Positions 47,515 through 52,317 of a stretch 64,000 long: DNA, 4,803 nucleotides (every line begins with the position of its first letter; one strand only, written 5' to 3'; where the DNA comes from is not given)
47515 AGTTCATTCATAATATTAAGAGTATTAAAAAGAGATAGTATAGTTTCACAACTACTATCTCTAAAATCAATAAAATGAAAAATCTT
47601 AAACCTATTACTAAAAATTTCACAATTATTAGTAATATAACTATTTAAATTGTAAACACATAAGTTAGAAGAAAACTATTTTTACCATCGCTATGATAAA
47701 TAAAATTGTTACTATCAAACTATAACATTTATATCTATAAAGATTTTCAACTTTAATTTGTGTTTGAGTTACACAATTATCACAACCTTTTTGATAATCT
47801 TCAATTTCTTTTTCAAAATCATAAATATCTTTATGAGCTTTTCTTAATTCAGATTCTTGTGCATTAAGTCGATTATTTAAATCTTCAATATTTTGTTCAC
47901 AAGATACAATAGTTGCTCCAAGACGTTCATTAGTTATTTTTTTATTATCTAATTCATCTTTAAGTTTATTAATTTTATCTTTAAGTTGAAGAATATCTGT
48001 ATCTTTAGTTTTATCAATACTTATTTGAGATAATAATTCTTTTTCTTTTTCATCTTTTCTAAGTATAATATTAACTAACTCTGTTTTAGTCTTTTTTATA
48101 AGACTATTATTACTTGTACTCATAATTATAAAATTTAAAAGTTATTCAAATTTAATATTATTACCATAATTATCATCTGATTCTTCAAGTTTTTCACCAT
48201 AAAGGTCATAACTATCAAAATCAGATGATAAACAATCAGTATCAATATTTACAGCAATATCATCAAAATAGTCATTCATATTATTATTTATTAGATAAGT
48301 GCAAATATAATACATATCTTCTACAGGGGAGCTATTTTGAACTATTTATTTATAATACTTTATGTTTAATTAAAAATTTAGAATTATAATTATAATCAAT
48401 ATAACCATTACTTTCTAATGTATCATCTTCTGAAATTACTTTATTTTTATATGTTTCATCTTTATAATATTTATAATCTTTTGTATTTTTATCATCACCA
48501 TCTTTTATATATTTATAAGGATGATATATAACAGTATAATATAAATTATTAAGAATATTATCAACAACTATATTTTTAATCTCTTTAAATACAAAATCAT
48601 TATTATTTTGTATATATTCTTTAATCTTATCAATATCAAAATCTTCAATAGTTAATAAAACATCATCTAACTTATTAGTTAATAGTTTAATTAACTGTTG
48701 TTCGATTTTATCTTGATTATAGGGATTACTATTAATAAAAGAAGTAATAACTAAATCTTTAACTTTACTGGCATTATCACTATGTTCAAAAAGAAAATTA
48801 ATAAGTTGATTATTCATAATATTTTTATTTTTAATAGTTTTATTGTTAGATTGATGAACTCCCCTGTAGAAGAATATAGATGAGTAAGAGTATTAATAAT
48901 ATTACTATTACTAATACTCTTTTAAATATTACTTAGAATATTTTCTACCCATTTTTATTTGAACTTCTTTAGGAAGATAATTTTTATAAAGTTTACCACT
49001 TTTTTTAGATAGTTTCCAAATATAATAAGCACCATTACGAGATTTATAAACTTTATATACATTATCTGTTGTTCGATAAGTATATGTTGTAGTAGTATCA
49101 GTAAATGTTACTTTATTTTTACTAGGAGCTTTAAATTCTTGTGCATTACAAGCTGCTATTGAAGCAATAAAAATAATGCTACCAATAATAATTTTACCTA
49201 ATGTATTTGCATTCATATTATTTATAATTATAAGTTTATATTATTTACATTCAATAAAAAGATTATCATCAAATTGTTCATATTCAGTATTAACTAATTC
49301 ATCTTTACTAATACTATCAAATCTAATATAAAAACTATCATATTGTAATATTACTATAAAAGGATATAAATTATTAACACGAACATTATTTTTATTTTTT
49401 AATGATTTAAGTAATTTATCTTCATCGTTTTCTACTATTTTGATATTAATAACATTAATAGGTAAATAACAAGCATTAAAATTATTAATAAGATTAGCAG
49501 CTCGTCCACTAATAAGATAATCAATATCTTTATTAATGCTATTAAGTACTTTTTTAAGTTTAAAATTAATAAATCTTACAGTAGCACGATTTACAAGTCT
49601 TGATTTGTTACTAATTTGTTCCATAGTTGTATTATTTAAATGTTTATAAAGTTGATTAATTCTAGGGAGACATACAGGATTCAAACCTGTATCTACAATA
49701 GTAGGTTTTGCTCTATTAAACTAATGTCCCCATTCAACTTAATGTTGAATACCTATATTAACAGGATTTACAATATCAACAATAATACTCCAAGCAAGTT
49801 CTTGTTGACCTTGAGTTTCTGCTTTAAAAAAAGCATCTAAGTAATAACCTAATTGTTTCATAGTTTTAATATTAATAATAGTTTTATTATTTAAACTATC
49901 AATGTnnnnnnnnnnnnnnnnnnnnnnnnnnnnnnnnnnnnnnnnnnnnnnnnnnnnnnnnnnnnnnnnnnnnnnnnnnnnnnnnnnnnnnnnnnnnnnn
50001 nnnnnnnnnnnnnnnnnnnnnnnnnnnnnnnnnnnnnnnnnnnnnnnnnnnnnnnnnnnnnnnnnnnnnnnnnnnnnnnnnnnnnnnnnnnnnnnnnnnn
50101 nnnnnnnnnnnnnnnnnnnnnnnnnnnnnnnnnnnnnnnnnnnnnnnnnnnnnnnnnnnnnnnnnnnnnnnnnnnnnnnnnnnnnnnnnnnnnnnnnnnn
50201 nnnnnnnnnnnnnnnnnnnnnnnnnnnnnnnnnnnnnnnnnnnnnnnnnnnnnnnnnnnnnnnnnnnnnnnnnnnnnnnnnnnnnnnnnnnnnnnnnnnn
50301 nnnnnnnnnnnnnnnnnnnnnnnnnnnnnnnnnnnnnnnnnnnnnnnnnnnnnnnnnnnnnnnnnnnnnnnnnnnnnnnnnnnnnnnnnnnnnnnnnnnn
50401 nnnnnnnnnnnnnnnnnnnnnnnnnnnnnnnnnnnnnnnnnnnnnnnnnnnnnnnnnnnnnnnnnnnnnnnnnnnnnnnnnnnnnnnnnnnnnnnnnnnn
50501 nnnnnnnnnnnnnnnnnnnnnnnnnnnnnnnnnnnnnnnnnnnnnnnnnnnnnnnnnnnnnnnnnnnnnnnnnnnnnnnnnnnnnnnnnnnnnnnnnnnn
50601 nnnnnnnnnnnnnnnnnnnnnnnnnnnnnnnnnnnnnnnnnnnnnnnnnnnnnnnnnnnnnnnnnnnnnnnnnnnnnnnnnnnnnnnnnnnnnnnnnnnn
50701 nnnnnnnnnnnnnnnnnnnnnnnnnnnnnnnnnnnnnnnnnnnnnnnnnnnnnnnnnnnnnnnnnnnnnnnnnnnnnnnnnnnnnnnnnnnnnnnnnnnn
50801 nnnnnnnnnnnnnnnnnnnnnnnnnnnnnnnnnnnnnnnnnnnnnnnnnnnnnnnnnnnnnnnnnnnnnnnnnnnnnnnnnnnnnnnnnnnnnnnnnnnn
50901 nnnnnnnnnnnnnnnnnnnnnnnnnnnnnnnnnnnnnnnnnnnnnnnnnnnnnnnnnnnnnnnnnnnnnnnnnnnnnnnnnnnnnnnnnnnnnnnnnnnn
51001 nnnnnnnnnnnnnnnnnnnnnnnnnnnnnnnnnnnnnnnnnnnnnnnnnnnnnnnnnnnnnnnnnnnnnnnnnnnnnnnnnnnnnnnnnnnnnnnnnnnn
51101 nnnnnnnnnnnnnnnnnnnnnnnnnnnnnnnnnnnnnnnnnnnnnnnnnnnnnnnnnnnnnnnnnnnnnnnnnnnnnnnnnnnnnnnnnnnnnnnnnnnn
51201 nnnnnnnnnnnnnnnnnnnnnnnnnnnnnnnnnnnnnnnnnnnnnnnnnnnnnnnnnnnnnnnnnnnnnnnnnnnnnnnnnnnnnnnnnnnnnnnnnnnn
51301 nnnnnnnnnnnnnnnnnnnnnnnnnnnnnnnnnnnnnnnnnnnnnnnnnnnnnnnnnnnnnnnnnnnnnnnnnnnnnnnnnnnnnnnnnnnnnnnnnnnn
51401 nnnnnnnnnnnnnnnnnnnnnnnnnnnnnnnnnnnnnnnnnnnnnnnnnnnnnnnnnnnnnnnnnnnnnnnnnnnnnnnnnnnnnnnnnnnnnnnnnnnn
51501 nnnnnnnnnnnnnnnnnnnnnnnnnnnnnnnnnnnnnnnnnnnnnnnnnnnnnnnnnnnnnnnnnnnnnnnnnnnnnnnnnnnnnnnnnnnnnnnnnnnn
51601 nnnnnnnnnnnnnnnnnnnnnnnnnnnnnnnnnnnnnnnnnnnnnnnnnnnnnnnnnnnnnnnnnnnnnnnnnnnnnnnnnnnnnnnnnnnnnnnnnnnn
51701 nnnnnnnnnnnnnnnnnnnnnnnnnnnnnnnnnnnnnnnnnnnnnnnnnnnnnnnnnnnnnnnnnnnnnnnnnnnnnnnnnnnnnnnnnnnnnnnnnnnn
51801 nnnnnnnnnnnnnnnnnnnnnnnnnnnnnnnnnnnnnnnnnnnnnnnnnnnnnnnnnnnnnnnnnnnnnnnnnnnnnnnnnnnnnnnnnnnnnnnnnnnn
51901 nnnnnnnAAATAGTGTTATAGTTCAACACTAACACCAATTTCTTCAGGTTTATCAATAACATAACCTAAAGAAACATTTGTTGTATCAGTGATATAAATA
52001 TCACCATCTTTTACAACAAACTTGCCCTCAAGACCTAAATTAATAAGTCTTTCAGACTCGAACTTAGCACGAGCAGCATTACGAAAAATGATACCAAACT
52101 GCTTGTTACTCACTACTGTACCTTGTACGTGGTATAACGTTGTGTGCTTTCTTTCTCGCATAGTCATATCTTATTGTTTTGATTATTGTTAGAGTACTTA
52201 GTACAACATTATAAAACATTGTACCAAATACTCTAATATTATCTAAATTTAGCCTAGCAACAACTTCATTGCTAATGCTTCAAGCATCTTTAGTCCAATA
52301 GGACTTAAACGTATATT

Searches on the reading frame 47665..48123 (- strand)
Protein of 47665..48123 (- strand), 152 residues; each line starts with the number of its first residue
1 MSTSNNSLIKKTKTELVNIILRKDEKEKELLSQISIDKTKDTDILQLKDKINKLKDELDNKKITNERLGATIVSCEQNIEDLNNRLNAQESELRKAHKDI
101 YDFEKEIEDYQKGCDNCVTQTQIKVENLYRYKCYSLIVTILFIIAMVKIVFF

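Call 50: search_protein_families(library=pfam, proteins=[window:47665-48123:-], max_evalue=1)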
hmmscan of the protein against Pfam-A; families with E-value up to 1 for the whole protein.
window:47665-48123:- (152 aa): 28 families (the best 25 are shown)
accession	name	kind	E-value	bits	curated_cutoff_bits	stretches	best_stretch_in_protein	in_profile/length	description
PF08614.16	ATG16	-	0.00011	22.9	33.7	1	29-112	71-144/200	Autophagy protein 16 (ATG16)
PF06818.20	Fez1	-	0.0017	19.3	34.4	1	39-121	28-110/199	Fez1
PF05911.16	FPP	-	0.0031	16.3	40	1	4-131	689-816/871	Filament-like plant protein, long coiled-coil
PF24922.1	ACBP4_C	-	0.0034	18.1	31.2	1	42-115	3-76/105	Acyl-CoA-binding domain-containing protein 4-6, C-terminal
PF05266.19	DUF724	-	0.0043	17.4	38.4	1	44-120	104-180/188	Protein of unknown function (DUF724)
PF24627.1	PUMA_CC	-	0.0076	16.7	30.1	1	75-116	13-54/74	PUMA coiled-coil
PF12072.13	RNase_Y_N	-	0.0082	16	32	1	38-128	49-143/201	RNase Y N-terminal region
PF10506.14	USHBP1_PDZ-bd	-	0.0088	16.6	24.5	1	53-92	1-40/65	Harmonin-binding protein USHBP1, PDZ-binding domain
PF11559.13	ADIP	-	0.012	16.2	34.3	1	21-109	47-133/151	Afadin- and alpha -actinin-Binding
PF10146.14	zf-C4H2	-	0.014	16.4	34.5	1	47-128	8-89/240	Zinc finger-containing protein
PF23735.1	KIF9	-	0.014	16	31.9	1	25-126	22-128/140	Kinesin-like protein KIF9 domain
PF11932.13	DUF3450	-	0.018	14.8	32.6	1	31-89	34-91/241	Protein of unknown function (DUF3450)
PF21408.2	MTR4-like_stalk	-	0.02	15.6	24.2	0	42-86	15-59/64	Exosome RNA helicase MTR4-like, stalk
PF16716.10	BST2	-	0.034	15.2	27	1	73-120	41-88/91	Bone marrow stromal antigen 2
PF07361.16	Cytochrom_B562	-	0.039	15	30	1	73-120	16-67/102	Cytochrome b562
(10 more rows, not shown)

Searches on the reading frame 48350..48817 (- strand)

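Call 50: search_protein_families(library=pfam, proteins=[window:48350-48817:-], max_evalue=1)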
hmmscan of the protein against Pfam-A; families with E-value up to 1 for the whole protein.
window:48350-48817:- (155 aa): 1 family
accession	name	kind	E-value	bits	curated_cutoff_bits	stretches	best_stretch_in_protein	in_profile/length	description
PF06426.19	SATase_N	-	0.12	13.2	21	1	20-56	15-51/105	Serine acetyltransferase, N-terminal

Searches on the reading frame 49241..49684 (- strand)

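Call 50: search_protein_families(library=pfam, proteins=[window:49241-49684:-], max_evalue=1)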
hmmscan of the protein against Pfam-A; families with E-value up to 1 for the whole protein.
window:49241-49684:- (147 aa): 1 family
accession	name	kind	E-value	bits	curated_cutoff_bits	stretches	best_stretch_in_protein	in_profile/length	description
PF07250.17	Glyoxal_oxid_N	-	0.052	13.2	37.5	1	86-120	151-185/243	Glyoxal oxidase N-terminus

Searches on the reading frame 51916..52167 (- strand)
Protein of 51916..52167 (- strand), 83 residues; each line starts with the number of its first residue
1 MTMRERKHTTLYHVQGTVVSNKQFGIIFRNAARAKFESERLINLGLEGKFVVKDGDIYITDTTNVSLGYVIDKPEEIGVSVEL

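Call 50: search_protein_families(library=pfam, proteins=[window:51916-52167:-], max_evalue=1)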
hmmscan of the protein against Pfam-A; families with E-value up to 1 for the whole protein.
window:51916-52167:- (83 aa): 1 family
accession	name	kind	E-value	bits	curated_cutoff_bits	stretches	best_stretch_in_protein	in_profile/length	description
PF01436.27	NHL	-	0.071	13.6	20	1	51-64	9-22/28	NHL repeat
